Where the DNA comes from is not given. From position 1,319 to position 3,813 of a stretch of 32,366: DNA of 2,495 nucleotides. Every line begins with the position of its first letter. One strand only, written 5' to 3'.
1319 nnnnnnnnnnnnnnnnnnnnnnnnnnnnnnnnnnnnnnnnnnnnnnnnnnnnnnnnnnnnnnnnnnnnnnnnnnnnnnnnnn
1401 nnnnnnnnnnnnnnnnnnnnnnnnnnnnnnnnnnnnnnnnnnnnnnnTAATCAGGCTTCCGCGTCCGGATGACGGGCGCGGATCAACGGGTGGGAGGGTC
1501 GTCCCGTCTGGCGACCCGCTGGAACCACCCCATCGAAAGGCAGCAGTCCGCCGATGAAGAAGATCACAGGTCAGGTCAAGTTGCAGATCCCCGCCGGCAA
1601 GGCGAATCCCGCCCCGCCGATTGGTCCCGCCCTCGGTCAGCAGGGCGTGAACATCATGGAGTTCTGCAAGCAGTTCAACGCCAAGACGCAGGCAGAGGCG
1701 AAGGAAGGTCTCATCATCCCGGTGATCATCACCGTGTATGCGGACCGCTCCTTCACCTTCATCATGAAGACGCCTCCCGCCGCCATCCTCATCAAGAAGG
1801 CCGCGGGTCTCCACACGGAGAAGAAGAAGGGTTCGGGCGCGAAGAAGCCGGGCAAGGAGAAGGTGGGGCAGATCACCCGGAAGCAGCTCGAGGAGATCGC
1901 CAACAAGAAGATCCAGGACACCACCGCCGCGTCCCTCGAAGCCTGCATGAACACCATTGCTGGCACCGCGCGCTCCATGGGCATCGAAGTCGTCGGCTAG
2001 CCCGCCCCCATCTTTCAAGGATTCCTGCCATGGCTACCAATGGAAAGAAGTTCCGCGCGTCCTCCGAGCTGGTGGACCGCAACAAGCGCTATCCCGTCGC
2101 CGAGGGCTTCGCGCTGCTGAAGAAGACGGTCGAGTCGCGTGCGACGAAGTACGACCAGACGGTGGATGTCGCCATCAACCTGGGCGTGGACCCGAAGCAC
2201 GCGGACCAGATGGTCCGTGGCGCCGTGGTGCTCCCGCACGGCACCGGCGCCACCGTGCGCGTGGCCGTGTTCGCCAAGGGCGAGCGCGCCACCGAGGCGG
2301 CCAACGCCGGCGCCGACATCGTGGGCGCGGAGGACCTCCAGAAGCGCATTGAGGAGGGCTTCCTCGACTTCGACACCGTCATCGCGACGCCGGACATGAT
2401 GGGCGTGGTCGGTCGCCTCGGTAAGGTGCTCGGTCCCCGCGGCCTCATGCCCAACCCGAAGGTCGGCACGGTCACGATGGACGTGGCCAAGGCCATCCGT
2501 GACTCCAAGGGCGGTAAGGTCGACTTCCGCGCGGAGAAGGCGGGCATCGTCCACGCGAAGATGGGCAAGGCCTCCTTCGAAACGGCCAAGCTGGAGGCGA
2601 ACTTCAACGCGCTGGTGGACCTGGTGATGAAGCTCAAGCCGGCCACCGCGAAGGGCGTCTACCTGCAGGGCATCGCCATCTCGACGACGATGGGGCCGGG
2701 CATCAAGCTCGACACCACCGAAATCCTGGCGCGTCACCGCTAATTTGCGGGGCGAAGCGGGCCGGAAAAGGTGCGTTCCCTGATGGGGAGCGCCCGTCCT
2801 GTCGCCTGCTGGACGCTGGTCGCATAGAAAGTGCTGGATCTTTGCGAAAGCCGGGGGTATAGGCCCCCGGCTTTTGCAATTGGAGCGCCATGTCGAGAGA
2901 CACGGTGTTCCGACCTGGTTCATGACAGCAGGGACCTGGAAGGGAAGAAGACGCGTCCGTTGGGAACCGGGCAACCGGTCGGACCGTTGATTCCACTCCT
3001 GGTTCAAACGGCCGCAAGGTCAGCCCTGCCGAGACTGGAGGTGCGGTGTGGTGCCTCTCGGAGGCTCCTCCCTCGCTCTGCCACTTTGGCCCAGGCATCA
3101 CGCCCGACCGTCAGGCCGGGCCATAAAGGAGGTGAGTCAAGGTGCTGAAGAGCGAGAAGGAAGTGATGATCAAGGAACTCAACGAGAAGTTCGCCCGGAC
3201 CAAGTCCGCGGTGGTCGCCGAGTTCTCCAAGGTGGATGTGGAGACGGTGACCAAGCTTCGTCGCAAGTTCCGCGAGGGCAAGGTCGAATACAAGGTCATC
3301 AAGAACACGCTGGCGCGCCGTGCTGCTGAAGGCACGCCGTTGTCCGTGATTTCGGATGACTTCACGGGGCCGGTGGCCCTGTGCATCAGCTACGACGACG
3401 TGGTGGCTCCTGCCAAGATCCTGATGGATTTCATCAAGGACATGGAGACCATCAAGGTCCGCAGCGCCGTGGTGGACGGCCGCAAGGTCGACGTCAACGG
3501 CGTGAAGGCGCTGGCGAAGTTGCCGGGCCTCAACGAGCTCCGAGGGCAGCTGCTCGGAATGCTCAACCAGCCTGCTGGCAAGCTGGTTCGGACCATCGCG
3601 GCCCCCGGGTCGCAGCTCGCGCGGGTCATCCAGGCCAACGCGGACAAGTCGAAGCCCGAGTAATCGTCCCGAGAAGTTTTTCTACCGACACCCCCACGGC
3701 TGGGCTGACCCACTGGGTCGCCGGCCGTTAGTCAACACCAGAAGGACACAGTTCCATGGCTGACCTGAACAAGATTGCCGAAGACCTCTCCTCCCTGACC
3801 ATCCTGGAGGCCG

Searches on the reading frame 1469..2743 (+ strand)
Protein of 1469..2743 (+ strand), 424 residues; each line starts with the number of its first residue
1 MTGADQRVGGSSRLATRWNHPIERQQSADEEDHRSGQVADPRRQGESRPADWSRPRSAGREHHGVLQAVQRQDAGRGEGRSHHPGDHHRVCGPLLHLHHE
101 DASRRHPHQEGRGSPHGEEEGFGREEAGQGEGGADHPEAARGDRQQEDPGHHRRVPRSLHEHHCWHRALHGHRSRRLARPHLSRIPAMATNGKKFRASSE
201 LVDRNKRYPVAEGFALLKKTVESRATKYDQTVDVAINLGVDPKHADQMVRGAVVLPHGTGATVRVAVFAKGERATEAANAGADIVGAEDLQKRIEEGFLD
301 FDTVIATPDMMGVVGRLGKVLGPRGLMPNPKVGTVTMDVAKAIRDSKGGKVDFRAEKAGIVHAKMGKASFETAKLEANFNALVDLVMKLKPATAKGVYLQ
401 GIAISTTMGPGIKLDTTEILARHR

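Call 66: search_protein_families(library=pfam, proteins=[window:1469-2743:+], max_evalue=0.00001)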
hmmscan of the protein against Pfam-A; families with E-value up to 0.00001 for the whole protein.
window:1469-2743:+ (424 aa): 1 family
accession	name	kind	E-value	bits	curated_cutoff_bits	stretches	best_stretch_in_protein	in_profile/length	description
PF00687.26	Ribosomal_L1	-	3e-66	223.2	32.2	1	224-410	5-198/198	Ribosomal protein L1p/L10e family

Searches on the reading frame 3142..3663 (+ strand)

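Call 66: search_protein_families(library=pfam, proteins=[window:3142-3663:+], max_evalue=0.00001)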
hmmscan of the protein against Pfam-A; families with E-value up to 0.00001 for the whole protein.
window:3142-3663:+ (173 aa): 1 family
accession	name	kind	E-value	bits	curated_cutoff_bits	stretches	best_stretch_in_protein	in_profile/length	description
PF00466.25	Ribosomal_L10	-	1.9e-27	95.7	22.8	1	2-98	2-99/100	Ribosomal protein L10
